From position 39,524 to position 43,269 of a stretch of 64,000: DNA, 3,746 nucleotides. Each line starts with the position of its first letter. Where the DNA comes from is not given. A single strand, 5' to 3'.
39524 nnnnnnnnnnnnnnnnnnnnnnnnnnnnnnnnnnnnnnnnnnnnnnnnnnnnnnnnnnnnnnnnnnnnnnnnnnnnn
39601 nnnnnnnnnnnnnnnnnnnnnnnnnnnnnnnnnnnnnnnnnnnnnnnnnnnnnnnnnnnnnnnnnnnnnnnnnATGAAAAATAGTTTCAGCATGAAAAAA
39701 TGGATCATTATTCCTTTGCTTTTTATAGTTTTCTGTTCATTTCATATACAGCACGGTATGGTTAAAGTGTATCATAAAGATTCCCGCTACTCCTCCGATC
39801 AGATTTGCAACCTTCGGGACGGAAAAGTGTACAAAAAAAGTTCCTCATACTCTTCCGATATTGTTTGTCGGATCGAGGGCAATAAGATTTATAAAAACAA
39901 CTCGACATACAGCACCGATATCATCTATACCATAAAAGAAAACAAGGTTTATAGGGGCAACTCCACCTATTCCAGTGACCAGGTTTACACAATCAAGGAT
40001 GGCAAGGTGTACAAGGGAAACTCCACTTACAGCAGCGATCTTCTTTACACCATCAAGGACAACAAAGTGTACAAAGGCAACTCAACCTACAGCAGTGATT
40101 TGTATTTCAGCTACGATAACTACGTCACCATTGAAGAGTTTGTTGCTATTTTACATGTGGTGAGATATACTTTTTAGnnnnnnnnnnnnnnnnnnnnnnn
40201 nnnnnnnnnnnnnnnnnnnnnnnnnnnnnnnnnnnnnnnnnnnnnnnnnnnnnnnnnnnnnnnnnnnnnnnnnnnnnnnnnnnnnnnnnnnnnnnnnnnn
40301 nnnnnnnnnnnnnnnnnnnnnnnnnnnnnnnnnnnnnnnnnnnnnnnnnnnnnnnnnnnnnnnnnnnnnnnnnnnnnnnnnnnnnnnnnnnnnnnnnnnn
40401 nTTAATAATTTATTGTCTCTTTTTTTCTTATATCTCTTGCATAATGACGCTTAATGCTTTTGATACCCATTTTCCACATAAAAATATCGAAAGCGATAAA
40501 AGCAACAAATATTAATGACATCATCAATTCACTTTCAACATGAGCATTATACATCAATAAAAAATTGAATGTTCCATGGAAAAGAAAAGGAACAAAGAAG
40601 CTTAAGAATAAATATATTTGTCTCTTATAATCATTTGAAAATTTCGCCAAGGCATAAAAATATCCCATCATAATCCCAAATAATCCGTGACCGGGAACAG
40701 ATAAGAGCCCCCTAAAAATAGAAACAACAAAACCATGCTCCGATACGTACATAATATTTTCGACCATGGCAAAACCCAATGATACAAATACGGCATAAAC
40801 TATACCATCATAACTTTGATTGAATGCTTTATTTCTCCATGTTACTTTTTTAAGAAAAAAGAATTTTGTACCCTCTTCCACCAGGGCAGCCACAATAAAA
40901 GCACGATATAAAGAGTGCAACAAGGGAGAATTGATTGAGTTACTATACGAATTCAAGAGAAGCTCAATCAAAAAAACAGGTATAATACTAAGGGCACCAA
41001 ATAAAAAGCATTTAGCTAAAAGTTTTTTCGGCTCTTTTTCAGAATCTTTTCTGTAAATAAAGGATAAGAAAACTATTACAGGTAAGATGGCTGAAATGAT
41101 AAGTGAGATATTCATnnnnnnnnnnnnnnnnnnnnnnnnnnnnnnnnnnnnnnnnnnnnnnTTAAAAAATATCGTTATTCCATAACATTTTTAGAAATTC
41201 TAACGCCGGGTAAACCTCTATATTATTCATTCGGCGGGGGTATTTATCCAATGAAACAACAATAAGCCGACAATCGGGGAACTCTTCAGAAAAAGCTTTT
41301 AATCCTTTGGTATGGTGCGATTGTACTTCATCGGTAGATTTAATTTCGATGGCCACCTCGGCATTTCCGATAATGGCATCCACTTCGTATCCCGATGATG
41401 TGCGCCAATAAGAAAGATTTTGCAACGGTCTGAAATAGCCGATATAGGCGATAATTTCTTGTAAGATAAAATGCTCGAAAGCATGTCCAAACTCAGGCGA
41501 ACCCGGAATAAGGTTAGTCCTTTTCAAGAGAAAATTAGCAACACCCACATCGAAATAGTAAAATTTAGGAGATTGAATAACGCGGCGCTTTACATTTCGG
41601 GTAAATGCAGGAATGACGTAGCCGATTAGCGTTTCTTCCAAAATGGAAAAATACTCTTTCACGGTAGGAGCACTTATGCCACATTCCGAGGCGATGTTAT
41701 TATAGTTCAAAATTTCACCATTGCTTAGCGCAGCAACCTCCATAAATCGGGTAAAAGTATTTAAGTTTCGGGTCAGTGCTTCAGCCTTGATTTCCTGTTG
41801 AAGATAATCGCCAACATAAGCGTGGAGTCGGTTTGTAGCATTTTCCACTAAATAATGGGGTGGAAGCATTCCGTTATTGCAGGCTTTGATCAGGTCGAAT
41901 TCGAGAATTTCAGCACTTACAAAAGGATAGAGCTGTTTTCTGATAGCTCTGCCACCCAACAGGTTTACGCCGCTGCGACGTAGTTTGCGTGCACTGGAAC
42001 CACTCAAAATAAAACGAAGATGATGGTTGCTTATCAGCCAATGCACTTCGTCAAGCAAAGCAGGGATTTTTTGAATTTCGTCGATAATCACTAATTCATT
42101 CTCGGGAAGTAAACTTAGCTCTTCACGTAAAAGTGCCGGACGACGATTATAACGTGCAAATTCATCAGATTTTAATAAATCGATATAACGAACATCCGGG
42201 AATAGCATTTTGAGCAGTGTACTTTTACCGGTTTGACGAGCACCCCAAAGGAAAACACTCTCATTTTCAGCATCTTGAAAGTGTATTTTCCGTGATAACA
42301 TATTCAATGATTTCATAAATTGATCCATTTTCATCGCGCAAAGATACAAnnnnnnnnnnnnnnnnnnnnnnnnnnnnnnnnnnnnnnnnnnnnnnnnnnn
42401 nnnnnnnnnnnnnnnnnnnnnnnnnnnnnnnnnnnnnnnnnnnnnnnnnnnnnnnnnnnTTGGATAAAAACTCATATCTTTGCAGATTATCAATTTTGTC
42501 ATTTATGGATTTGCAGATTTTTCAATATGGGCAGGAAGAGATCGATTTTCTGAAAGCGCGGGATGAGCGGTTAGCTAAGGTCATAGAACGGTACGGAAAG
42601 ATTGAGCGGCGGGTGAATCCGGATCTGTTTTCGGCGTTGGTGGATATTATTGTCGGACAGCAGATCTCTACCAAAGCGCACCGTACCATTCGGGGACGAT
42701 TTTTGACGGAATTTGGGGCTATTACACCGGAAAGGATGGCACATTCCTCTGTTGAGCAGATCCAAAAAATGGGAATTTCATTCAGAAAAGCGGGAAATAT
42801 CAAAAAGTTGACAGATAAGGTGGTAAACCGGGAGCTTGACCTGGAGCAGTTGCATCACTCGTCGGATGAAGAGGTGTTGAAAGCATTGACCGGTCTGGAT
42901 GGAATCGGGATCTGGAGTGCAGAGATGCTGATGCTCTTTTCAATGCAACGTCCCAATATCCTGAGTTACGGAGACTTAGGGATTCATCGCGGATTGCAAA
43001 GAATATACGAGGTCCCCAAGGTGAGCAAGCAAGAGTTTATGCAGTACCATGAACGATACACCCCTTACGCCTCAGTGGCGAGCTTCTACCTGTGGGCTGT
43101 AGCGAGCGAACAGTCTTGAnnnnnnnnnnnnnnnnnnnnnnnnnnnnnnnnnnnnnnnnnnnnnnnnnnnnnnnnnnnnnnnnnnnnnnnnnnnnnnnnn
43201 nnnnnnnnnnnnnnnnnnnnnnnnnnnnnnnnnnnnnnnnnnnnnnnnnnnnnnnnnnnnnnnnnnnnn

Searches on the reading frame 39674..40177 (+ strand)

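Call 13: search_protein_families(library=pfam, proteins=[window:39674-40177:+])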
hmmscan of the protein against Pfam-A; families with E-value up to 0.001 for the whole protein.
window:39674-40177:+ (167 aa): 1 family
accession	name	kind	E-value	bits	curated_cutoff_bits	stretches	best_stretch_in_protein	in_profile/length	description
PF21786.3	Bflower_3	-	1.8e-35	122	34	1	32-160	1-125/125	6-fold beta flower protein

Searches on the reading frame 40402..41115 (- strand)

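Call 13: search_protein_families(library=pfam, proteins=[window:40402-41115:-])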
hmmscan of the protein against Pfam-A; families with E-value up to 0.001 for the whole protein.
window:40402-41115:- (237 aa): 1 family
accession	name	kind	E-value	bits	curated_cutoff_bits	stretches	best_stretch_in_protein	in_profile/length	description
PF13367.11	PrsW-protease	-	1.3e-42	146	23.5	1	28-207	1-193/196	PrsW family intramembrane metalloprotease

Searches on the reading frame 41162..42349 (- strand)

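Call 8: search_protein_families(library=pfam, proteins=[window:41162-42349:-])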
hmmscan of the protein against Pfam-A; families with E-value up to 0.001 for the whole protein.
window:41162-42349:- (395 aa): 3 families
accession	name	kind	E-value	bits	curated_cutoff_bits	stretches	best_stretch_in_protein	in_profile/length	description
PF13635.12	DUF4143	-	5.2e-36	124.2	28.1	1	185-338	2-159/160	Domain of unknown function (DUF4143)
PF13173.12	AAA_14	-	6.1e-21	75.2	27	1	29-149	2-129/129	AAA domain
PF13401.12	AAA_22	-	0.0003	21.6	27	0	76-118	77-123/130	AAA domain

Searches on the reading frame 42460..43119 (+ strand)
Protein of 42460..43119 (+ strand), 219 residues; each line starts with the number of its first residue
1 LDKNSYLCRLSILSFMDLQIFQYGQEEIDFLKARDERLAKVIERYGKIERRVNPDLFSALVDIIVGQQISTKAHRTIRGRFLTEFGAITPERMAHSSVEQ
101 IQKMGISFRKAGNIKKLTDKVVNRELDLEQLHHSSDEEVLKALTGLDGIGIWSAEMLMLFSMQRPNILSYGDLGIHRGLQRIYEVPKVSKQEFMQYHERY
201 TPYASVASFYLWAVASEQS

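Call 8: search_protein_families(library=pfam, proteins=[window:42460-43119:+])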
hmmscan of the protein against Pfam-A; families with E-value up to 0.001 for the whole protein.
window:42460-43119:+ (219 aa): 1 family
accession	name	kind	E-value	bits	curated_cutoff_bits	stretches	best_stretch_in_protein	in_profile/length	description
PF00730.31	HhH-GPD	-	3.1e-15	56.9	26.2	1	62-197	2-102/108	HhH-GPD superfamily base excision DNA repair protein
